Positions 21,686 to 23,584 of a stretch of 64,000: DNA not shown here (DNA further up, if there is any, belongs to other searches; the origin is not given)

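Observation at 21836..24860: Ligand-less 'shadow' oxidase module (subunit I-like, III-like, CtaF-like) between ctaB and the genuine ctaC-D-E operon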

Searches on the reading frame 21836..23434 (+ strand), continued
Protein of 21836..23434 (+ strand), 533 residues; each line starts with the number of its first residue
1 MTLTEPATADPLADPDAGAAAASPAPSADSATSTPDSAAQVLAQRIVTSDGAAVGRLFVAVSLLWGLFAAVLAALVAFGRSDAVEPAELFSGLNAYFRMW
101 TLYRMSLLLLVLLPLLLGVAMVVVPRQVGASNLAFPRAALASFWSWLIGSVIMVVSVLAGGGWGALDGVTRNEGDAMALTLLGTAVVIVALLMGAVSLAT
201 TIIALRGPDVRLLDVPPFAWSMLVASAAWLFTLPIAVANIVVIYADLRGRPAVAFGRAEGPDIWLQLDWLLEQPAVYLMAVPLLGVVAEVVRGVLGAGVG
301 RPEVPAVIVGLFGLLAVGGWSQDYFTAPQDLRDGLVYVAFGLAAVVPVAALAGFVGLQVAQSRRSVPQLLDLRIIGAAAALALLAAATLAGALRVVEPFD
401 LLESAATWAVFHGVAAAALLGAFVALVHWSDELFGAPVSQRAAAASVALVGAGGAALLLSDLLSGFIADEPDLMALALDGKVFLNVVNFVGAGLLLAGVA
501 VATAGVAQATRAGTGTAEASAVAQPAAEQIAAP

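Call 32: list_cluster_members(proteins=[P0241, P0245, P0250, P0263, P0280, P0288, P0323, P0345, P0365, P0389])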
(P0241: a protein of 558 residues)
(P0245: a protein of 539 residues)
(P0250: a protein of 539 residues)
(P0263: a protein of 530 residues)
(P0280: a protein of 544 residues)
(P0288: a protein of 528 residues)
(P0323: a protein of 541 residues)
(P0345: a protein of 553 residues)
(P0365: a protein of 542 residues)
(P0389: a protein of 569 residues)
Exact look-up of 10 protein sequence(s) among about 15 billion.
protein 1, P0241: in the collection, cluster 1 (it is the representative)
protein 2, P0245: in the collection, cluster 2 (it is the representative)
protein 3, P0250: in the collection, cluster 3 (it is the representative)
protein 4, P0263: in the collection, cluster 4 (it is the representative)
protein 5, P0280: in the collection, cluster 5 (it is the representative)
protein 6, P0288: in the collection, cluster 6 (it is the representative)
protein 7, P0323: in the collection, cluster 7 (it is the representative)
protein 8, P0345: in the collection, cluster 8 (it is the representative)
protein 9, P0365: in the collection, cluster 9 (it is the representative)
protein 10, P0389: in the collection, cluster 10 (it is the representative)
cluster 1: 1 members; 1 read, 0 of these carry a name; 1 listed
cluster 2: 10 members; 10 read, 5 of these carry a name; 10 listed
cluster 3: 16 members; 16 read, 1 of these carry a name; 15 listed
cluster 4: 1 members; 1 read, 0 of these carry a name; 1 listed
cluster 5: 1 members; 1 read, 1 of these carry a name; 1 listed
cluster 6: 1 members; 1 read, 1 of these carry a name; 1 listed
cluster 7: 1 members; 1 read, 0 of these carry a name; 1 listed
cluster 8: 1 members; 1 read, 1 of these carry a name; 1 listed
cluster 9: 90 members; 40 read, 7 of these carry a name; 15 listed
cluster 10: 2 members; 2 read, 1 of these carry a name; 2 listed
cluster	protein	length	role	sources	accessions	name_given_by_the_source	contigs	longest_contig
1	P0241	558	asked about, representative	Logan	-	-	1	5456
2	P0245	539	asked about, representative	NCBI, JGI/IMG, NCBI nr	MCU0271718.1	MAG: cbb3-type cytochrome c oxidase subunit I [Acidimicrobiales bacterium] | heme/copper-type cytochrome/quinol oxidase subunit 1 | cbb3-type cytochrome c oxidase subunit I [Acidimicrobiales bacterium]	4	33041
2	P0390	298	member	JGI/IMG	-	heme/copper-type cytochrome/quinol oxidase subunit 1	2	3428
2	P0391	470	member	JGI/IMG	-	heme/copper-type cytochrome/quinol oxidase subunit 1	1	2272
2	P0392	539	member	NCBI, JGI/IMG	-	cytochrome c oxidase subunit I+III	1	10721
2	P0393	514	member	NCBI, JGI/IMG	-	heme/copper-type cytochrome/quinol oxidase subunit 1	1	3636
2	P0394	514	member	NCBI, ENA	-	-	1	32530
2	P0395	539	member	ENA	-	-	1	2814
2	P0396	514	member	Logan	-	-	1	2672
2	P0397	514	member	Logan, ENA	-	-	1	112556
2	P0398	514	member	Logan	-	-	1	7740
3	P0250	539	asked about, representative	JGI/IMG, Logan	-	-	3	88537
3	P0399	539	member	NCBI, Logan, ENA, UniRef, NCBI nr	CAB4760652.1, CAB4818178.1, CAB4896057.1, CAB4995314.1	MAG: hypothetical protein F2754_02590 [Actinobacteria bacterium] | Unannotated protein n=1 Tax=freshwater metagenome TaxID=449393 RepID=A0A6J6ULP1_9ZZZZ | hypothetical protein [Actinomycetota bacterium]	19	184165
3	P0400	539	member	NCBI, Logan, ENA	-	-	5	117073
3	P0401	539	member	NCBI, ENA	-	-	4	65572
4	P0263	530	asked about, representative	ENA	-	-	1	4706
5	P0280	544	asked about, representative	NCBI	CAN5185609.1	cytochrome c oxidase subunit I [soil metagenome]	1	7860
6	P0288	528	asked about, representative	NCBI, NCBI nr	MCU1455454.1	MAG: putative cytochrome c oxidase subunit [Acidimicrobiales bacterium] | putative cytochrome c oxidase subunit [Acidimicrobiales bacterium]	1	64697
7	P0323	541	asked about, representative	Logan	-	-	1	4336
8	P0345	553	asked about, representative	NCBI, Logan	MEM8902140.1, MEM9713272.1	MAG: cbb3-type cytochrome c oxidase subunit I [Actinomycetota bacterium]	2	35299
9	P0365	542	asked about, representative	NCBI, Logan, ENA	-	-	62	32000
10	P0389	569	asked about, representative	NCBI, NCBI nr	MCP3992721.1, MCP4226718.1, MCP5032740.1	MAG: hypothetical protein GY724_26880 [Actinomycetia bacterium] | hypothetical protein [Actinomycetes bacterium]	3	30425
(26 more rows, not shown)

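Call 34: find_encoding_contigs(protein=P0365, flank=9000, max_places=2)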
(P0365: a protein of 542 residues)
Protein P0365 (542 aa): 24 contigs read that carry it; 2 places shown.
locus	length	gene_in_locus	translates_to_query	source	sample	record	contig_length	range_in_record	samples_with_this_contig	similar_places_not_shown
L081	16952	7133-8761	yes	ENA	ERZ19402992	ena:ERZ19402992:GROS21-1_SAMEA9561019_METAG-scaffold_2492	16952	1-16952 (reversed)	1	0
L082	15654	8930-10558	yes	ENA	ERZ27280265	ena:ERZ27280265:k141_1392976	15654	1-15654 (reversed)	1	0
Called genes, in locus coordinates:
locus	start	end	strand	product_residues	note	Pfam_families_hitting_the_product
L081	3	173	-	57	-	?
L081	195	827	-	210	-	PF13490:zf-HC2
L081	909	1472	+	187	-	PF04542:Sigma70_r2, PF08281:Sigma70_r4_2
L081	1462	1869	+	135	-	-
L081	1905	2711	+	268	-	PF13622:4HBT_3, PF20789:4HBT_3C, PF02551:Acyl_CoA_thio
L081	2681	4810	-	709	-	PF01757:Acyl_transf_3, PF19040:SGNH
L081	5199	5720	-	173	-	PF09438:DUF2017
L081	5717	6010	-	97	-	PF02617:ClpS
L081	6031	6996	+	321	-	PF01040:UbiA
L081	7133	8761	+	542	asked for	PF00115:COX1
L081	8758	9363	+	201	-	PF00510:COX3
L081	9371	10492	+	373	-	-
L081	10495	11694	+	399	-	PF02790:COX2_TM, PF00116:COX2, PF00034:Cytochrom_C (faint), PF13442:Cytochrome_CBB3 (faint)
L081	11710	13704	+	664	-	PF00115:COX1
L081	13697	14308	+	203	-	PF00510:COX3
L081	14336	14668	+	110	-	PF03626:COX4_pro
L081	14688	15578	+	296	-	PF09678:Caa3_CtaG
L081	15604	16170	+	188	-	-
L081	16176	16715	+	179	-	-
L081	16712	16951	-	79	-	?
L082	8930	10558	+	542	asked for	PF00115:COX1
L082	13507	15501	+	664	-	PF00115:COX1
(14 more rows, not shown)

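Call 57: predict_structure(alignment_id=A3)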
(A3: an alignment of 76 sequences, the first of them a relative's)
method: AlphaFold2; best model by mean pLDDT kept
length: 533 residues; sequences in the alignment: 76
mean_pLDDT: 86.0   pTM: 0.88
mean pLDDT of the five models: 86.0, 85.0, 84.7, 84.4, 82.6
residues with pLDDT >= 90: 321; 70-90: 114; 50-70: 77; < 50: 21
segments of 3 or more residues with pLDDT < 50: 12-14, 17-21, 253-259
pLDDT, mean of each block of 10 residues (from residue 1): 51 48 56 65 87 97 98 94 81 84 95 98 98 97 98 93 66 84 95 98 97 97 97 87 59 49 71 86 98 90 96 82 58 79 94 96 90 98 97 88 88 98 98 97 98 98 89 61 93 98 98 90 69 57
secondary structure, 60 per line:
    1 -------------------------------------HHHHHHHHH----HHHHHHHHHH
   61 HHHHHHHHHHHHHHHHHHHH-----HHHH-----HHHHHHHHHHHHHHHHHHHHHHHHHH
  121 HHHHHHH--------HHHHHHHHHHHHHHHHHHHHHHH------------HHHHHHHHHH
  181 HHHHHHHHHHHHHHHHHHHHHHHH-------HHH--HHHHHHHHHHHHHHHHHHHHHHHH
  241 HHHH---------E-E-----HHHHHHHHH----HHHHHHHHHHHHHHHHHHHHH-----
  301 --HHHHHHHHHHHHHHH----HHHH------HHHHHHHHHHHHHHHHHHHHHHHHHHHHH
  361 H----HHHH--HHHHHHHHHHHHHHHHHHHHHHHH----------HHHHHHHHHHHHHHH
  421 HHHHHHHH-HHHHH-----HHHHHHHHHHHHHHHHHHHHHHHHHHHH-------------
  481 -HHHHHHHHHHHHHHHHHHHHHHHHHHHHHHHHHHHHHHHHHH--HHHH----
elements in order: H38-46 H51-80 H86-89 H95-127 H136-158 H171-204 H217-244 H262-270 H275-295 H303-317 H322-325 H332-361 H366-369 H372-395 H406-428 H430-434 H440-467 H482-523 H526-529
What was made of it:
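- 21836..23437 (+): X1: 533-aa subunit I paralogue with 12 TM helices, no haem or CuB ligands and no D or K channel. AF2 pLDDT 86 and pTM 0.88 (call 57).
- On Haem-copper oxidase subunit I (PF00115 / TIGR02891 CtaD_CoxA): AF2 pLDDT 86 (call 57).
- Call 57: pLDDT 86.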

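Call 59: find_encoding_contigs(protein=P0389, flank=8000, max_places=1)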
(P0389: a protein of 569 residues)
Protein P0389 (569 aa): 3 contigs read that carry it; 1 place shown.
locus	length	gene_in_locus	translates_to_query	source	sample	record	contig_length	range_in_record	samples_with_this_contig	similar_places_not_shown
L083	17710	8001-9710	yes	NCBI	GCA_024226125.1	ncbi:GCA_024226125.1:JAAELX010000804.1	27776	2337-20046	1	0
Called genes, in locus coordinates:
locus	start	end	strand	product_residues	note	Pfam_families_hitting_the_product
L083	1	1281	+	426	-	PF00709:Adenylsucc_synt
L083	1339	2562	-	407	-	-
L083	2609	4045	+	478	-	PF00206:Lyase_1, PF10397:ADSL_C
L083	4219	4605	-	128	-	-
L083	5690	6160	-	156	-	PF09438:DUF2017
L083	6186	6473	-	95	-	PF02617:ClpS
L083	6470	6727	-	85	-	-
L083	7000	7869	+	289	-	PF01040:UbiA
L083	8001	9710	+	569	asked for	PF00115:COX1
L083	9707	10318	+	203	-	-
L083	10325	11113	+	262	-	-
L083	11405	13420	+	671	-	PF00115:COX1, PF12270:Cyt_c_ox_IV (weak)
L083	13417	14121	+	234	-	PF00510:COX3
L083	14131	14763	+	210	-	PF01243:PNPOx_N, PF10590:PNP_phzG_C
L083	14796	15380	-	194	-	-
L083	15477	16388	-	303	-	-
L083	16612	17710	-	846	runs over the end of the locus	PF00196:GerE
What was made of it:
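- One divergent locus (L083) keeps X1-X3-X4-ctaD-ctaE with no ctaC called between them (call 59), so any link to CtaC is not universal.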

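Call 60: find_encoding_contigs(protein=P0345, flank=8000, max_places=1)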
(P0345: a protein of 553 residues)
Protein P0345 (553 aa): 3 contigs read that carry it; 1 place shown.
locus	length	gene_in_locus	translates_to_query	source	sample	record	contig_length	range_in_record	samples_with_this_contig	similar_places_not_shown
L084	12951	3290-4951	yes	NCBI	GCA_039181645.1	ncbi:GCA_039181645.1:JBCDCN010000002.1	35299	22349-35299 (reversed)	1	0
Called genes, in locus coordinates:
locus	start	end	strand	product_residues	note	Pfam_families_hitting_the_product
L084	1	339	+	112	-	?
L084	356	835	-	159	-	PF09438:DUF2017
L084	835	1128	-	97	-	PF02617:ClpS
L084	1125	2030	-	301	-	PF02628:COX15-CtaA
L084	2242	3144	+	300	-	PF01040:UbiA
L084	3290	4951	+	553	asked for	PF00115:COX1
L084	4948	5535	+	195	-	-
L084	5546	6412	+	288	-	-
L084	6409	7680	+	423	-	PF02790:COX2_TM, PF00116:COX2, PF00034:Cytochrom_C, PF13442:Cytochrome_CBB3 (weak)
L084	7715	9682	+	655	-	PF00115:COX1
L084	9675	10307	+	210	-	PF00510:COX3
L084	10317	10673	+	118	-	-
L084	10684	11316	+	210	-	-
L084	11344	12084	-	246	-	PF01061:ABC2_membrane, PF12698:ABC2_membrane_3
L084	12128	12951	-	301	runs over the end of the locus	PF00005:ABC_tran, PF13304:AAA_21 (weak)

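Call 61: find_encoding_contigs(protein=P0250, flank=8000, max_places=1)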
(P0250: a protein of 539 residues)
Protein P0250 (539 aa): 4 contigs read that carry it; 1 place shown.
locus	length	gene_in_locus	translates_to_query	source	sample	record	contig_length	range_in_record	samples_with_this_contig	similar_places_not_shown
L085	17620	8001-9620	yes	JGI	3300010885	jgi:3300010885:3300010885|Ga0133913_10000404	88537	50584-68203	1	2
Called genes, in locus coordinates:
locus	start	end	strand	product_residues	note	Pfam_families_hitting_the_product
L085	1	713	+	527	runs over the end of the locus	PF13522:GATase_6, PF13537:GATase_7, PF00156:Pribosyltran (weak)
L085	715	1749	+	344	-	PF00586:AIRS, PF02769:AIRS_C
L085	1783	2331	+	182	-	-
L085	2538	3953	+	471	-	PF01842:ACT (faint), PF00390:malic, PF03949:Malic_M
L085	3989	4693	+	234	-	PF00702:Hydrolase, PF13419:HAD_2, PF13242:Hydrolase_like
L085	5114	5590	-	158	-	PF09438:DUF2017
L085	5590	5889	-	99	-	PF02617:ClpS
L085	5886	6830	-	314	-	PF02628:COX15-CtaA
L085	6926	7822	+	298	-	PF01040:UbiA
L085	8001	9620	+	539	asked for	PF00115:COX1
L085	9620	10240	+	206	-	PF00510:COX3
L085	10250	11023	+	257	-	-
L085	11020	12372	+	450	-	PF02790:COX2_TM, PF00116:COX2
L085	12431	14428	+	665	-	PF00115:COX1, PF12270:Cyt_c_ox_IV (weak)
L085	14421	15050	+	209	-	PF00510:COX3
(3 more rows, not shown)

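Call 62: fold_search(model_id=the predicted structure, library=pdb)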
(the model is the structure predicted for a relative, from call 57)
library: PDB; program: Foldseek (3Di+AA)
matches with E <= 10: 394; with E <= 0.001: 86
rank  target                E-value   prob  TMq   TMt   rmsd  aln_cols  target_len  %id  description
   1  6adq_F                3.7e-13  1.00  0.76  0.73   3.9       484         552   22  Respiratory Complex CIII2CIV2SOD2 from Mycobacterium smegmatis (released 2018-11-14)
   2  9gy6_F                3.7e-13  1.00  0.76  0.74   3.9       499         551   22  Mycobacterial cytochrome bc1:aa3 with inhibitor (released 2025-04-09)
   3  8hcr_F                5.2e-13  1.00  0.74  0.72   6.5       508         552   22  Cryo-EM structure of the Mycobacterium tuberculosis cytochrome bcc:aa3 supercomplex and a novel inhibitor targeting su (released 2023-05-03)
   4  7coh_A                8.0e-13  1.00  0.78  0.81   3.5       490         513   20  Dimeric Form of Bovine Heart Cytochrome c Oxidase in the Fully Oxidized State (released 2021-04-07)
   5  7o37_a                8.3e-13  1.00  0.76  0.79   3.6       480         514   21  Murine supercomplex CIII2CIV in the assembled locked conformation (released 2021-10-13)
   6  7qhm_D                1.0e-12  1.00  0.77  0.71   5.9       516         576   20  Cytochrome bcc-aa3 supercomplex (respiratory supercomplex III2/IV2) from Corynebacterium glutamicum (stigmatellin and  (released 2022-05-18)
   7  7q21_D                1.1e-12  1.00  0.76  0.71   3.8       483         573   21  III2-IV2 respiratory supercomplex from Corynebacterium glutamicum (released 2022-02-02)
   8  7qho_D                1.5e-12  1.00  0.74  0.69   3.9       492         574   21  Cytochrome bcc-aa3 supercomplex (respiratory supercomplex III2/IV2) from Corynebacterium glutamicum (as isolated) (released 2022-05-18)
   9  3om3_A                1.8e-12  1.00  0.75  0.74   4.4       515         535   19  Catalytic core subunits (I and II) of cytochrome C oxidase from Rhodobacter sphaeroides with K362M mutation in the red (released 2011-02-02)
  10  8c8q_A                1.8e-12  1.00  0.75  0.75   3.7       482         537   20  Cytochrome c oxidase from Schizosaccharomyces pombe (released 2023-03-01)
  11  6pw1_C                2.5e-12  1.00  0.72  0.72   5.0       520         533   18  Cytochrome c Oxidase delta 16 (released 2019-11-27)
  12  8ugh_4A               2.7e-12  1.00  0.77  0.80   3.6       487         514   20  In-situ structure of typeA supercomplex with lipids in respiratory chain (composite) (released 2024-06-19)
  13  7cub_A                3.1e-12  1.00  0.75  0.62   4.2       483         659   18  2.55-Angstrom Cryo-EM structure of Cytochrome bo3 from Escherichia coli in Native Membrane (released 2021-08-25)
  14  7vuw_N                3.5e-12  1.00  0.77  0.80   3.5       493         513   19  Bovine heart cytochrome c oxidase in the cyanide-bound fully oxidized state at 50 K (released 2022-11-16)
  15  1ar1_A                3.6e-12  1.00  0.76  0.76   4.3       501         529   19  Structure at 2.7 Angstrom Resolution of the Paracoccus Denitrificans two-subunit Cytochrome C Oxidase Complexed with a (released 1998-02-11)
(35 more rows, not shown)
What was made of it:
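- On Haem-copper oxidase subunit I (PF00115 / TIGR02891 CtaD_CoxA): Foldseek TM 0.76-0.81 to solved subunit I chains (call 62).
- Closest known: A-type haem-copper oxidase core of Actinomycetota and Bacillota. Same: X1 has the same 12-helix fold (Foldseek TM 0.76-0.81, call 62).
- Call 62: TM 0.76-0.81 to mycobacterial and bovine subunit I.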

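Call 70: find_encoding_contigs(protein=P0280, flank=8000, max_places=1)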
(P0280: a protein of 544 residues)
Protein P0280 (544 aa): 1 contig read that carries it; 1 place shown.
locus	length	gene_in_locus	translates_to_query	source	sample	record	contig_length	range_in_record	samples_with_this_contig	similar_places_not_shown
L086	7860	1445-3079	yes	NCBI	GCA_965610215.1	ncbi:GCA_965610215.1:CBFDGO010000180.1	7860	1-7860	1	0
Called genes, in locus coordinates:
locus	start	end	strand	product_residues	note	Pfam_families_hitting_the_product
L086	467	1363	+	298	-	PF01040:UbiA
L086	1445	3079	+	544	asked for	PF00115:COX1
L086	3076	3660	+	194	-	PF00510:COX3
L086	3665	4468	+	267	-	-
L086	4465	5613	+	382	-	PF02790:COX2_TM (weak), PF00116:COX2, PF00034:Cytochrom_C (faint), PF13442:Cytochrome_CBB3 (faint)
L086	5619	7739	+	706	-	PF00115:COX1, PF24396:DUF7541 (faint), PF12270:Cyt_c_ox_IV (weak)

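Call 71: find_encoding_contigs(protein=P0322, flank=8000, max_places=1)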
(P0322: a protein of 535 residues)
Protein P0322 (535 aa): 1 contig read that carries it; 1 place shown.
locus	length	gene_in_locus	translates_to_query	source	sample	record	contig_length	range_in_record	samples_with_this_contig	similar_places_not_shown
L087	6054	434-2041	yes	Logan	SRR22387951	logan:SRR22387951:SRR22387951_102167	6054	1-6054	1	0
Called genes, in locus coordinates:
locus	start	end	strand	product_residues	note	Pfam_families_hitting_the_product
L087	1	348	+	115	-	?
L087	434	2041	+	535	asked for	PF00115:COX1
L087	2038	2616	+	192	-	PF00510:COX3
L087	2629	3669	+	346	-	PF00127:Copper-bind (faint)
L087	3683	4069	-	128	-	PF13473:Cupredoxin_1, PF00127:Copper-bind (weak)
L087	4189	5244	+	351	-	PF02790:COX2_TM, PF00116:COX2, PF00034:Cytochrom_C, PF13442:Cytochrome_CBB3 (faint)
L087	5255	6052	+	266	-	?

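Call 73: search_protein_families(library=pfam, proteins=[L087:2629-3666:+, L081:9371-10489:+, L084:5546-6409:+, L083:10325-11110:+, L087:3686-4069:-], max_evalue=1)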
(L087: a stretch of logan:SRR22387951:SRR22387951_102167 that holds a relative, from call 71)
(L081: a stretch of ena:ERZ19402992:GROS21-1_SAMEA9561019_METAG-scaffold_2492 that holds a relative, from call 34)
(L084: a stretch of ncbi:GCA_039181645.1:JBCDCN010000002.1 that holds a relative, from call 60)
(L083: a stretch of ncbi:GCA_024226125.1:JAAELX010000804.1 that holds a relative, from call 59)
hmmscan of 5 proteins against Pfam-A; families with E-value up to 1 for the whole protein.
L087:2629-3666:+ (346 aa): 4 families
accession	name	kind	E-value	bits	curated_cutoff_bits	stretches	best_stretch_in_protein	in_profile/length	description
PF00127.26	Copper-bind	-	1e-05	26.3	21.2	1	264-346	9-99/99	Copper binding proteins, plastocyanin/azurin family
PF13473.12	Cupredoxin_1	-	0.0005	20.5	27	1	257-333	21-96/104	Cupredoxin-like domain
PF06525.17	SoxE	-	0.00082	19.3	21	1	309-345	101-138/149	Sulfocyanin (SoxE) domain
PF05481.17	Myco_19_kDa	-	0.03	15.1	23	1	281-333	46-97/117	Mycobacterium 19 kDa lipoprotein antigen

L081:9371-10489:+ (373 aa): 1 family
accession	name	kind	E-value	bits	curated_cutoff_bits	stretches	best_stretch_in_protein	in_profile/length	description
PF12666.12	PrgI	-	0.14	13.1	27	1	174-225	23-72/91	PrgI family protein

L084:5546-6409:+ (288 aa): 4 families
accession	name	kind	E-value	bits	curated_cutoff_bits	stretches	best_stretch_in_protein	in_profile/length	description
PF01277.22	Oleosin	-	8.9e-05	22.7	25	1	96-162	40-99/113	Oleosin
PF04932.20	Wzy_C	-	0.0046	17.2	31.7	1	179-242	4-62/149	O-Antigen ligase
PF25627.1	Polyoma_VP2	-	0.05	13.1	30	1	188-248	41-103/356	Polyomaviruses capsid protein VP2 family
PF08733.15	PalH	-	0.35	10.3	34.1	1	124-236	183-295/332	PalH/RIM21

L083:10325-11110:+ (262 aa): 3 families
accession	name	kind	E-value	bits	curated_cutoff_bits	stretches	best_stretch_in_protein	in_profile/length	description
PF14256.11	YwiC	-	0.0035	18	25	1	166-231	61-122/126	YwiC-like protein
PF11239.13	DUF3040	-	0.028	15.1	24.7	1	96-130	45-81/84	Protein of unknown function (DUF3040)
PF11992.13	TgpA_N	-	0.65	9.4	30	1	96-233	18-144/333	TgpA N-terminal domain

L087:3686-4069:- (128 aa): 5 families
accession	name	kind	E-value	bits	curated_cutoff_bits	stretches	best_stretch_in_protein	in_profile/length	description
PF13473.12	Cupredoxin_1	-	8.8e-10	39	27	1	32-106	22-97/104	Cupredoxin-like domain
PF00127.26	Copper-bind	-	1.2e-06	29.3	21.2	1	35-117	7-98/99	Copper binding proteins, plastocyanin/azurin family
PF23509.1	MSMEG_3727_PQQ-assoc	-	0.00039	20.3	27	1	24-121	38-139/152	MSMEG_3727, PQQ-associated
PF06525.17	SoxE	-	0.0049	16.8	21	1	58-117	78-138/149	Sulfocyanin (SoxE) domain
PF07731.20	Cu-oxidase_2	-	0.0095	16.1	20.4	1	93-118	109-134/137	Multicopper oxidase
